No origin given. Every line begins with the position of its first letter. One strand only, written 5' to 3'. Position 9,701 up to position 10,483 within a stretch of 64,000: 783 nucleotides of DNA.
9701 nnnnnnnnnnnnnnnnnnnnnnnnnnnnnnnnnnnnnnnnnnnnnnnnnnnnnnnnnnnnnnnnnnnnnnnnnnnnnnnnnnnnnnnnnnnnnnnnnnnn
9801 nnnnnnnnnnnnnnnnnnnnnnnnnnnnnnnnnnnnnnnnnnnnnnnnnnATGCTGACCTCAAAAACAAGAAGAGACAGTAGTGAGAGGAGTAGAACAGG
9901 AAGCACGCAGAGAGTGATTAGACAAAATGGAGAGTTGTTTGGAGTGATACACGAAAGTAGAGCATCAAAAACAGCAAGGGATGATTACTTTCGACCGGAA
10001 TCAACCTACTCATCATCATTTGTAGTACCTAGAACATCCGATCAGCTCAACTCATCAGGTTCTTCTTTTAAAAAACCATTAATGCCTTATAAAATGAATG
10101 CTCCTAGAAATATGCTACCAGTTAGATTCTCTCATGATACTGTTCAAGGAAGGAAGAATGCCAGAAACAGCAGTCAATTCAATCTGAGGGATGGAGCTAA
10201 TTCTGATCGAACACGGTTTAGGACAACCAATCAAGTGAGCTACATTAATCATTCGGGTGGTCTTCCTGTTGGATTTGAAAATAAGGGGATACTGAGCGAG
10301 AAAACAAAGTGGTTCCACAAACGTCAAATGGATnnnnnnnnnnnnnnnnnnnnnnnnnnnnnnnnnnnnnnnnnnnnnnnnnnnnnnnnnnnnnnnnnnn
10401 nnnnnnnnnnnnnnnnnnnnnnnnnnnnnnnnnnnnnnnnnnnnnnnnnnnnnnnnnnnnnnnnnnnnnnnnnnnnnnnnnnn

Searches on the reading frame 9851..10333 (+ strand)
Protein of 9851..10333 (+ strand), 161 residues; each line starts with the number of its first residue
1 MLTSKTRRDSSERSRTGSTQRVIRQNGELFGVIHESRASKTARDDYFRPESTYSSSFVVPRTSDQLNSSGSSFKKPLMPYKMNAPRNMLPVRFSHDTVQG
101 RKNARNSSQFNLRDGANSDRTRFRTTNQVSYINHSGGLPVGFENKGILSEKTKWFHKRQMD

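Call 32: find_encoding_contigs(protein=window:9851-10333:+, flank=3000, max_places=3)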
Protein window:9851-10333:+ (161 aa): 1 contig read that carries it; 1 place shown.
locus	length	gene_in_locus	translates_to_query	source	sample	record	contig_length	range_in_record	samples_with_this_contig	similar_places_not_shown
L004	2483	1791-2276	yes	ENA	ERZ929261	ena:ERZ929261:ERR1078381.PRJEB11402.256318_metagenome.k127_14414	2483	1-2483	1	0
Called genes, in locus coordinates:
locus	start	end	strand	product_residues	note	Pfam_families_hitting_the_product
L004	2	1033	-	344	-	?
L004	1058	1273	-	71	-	-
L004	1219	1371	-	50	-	-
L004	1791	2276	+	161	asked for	-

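Call 63: search_protein_families(library=pfam, proteins=[window:9851-10333:+], max_evalue=0.01)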
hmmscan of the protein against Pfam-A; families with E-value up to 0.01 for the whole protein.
window:9851-10333:+ (161 aa): 0 families
